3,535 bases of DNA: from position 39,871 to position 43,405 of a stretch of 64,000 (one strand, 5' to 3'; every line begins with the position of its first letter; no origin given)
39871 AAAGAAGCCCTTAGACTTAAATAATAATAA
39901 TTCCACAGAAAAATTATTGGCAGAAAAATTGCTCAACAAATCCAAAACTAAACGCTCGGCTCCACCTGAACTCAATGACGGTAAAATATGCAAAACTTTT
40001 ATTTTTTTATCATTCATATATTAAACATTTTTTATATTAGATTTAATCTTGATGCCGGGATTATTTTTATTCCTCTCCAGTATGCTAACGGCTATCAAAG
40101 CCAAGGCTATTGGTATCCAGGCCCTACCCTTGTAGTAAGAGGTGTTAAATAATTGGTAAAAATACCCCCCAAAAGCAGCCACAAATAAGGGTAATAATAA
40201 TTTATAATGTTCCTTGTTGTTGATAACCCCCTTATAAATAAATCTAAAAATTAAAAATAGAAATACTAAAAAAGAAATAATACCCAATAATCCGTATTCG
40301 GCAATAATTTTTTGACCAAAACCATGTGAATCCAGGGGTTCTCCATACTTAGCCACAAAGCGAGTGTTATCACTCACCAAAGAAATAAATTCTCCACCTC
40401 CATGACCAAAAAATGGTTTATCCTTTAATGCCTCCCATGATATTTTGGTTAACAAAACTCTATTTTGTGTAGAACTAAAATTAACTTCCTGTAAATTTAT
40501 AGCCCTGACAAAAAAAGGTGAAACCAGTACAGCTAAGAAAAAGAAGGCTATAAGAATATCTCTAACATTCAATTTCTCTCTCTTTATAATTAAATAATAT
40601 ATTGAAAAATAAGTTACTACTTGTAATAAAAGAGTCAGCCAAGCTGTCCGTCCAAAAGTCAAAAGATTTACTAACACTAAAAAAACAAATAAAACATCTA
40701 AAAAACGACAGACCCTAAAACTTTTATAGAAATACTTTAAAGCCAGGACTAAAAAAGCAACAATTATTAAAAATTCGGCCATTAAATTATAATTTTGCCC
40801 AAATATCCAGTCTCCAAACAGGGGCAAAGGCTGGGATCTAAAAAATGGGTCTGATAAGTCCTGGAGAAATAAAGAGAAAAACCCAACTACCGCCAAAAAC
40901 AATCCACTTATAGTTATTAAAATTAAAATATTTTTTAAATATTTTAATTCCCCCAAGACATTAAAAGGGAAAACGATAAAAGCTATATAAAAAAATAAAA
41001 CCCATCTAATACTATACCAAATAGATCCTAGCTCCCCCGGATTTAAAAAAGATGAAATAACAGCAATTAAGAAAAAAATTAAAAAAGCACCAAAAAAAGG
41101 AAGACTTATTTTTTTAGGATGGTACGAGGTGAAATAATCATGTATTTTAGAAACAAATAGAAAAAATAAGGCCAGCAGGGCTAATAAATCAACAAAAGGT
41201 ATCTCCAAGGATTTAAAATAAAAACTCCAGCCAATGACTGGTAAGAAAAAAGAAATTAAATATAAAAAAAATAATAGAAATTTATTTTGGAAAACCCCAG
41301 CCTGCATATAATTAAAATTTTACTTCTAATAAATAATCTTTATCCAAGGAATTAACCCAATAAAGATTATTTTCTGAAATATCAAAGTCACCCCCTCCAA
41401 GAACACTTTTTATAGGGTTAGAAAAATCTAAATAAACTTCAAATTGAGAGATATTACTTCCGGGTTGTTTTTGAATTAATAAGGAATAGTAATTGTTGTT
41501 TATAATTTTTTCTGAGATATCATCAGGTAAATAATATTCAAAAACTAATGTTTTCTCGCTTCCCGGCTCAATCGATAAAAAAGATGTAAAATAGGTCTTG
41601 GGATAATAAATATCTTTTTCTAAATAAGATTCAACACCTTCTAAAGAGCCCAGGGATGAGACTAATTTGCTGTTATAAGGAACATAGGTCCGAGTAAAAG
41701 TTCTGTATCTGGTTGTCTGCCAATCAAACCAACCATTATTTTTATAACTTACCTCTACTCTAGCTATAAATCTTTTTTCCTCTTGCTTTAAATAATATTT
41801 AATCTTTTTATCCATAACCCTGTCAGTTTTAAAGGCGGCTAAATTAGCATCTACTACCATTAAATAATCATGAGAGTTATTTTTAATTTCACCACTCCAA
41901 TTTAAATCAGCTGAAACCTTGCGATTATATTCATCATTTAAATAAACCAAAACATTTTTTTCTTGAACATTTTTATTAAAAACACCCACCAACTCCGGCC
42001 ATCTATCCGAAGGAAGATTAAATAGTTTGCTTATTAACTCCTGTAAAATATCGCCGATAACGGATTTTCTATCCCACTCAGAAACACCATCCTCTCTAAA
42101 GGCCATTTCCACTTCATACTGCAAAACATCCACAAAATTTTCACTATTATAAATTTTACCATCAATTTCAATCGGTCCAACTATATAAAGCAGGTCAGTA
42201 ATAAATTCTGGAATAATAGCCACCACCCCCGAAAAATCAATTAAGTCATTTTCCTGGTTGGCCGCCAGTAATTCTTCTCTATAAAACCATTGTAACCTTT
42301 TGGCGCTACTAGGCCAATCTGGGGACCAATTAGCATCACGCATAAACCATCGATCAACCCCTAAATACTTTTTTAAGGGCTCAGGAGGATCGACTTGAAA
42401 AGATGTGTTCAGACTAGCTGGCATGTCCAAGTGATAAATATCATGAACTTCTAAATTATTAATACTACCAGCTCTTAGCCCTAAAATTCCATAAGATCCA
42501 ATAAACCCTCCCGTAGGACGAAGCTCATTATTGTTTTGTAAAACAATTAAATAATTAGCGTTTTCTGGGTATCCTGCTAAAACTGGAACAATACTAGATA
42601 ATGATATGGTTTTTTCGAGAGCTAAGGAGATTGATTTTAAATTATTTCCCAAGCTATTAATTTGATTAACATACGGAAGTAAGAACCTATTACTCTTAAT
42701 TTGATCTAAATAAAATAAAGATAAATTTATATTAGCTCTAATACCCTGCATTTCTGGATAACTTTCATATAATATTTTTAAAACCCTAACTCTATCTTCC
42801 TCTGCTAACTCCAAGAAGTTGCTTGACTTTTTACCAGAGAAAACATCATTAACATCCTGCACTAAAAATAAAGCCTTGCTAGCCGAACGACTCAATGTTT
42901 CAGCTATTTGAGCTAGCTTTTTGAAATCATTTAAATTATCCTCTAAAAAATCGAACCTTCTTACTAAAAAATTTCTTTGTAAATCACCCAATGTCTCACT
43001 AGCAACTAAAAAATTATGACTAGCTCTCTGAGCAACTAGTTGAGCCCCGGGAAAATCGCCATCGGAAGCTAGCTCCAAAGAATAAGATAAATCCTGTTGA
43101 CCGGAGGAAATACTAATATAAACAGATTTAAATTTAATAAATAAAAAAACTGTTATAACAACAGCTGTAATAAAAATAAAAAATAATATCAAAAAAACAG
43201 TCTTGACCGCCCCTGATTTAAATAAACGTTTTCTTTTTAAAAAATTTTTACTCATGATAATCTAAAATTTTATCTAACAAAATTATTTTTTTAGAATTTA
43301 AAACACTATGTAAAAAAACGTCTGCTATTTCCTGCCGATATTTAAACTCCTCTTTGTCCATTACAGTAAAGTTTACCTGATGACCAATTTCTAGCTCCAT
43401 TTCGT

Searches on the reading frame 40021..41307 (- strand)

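Call 25: search_protein_families(library=pfam, proteins=[window:40021-41307:-], max_evalue=0.001)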
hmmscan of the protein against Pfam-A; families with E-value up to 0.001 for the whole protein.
window:40021-41307:- (428 aa): 1 family
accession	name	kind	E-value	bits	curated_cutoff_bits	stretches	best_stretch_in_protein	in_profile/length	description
PF04932.20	Wzy_C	-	1.9e-12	47.6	31.7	1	206-347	2-149/149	O-Antigen ligase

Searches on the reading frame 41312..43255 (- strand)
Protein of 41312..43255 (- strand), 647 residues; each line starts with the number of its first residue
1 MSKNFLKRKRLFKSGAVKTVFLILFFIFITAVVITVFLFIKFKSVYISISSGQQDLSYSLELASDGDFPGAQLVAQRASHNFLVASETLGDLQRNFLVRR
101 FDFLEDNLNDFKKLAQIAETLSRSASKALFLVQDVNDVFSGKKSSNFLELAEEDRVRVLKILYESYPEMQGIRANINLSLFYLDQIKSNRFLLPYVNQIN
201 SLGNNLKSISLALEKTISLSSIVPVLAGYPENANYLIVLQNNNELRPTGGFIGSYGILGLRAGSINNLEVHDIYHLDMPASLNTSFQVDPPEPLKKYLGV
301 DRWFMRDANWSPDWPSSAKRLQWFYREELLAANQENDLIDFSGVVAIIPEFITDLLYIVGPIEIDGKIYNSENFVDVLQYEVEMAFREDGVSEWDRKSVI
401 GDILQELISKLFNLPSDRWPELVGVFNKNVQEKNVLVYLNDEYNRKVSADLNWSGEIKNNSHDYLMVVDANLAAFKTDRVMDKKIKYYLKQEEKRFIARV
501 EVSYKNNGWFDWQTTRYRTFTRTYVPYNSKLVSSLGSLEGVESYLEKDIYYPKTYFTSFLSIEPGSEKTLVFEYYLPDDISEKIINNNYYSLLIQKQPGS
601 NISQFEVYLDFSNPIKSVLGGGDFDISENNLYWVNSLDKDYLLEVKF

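Call 25: search_protein_families(library=pfam, proteins=[window:41312-43255:-], max_evalue=0.001)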
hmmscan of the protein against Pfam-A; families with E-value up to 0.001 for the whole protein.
window:41312-43255:- (647 aa): 1 family
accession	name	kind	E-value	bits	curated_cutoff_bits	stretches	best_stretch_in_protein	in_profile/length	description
PF13196.11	DUF4012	-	1e-24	88.1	28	1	232-381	3-142/144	Protein of unknown function (DUF4012)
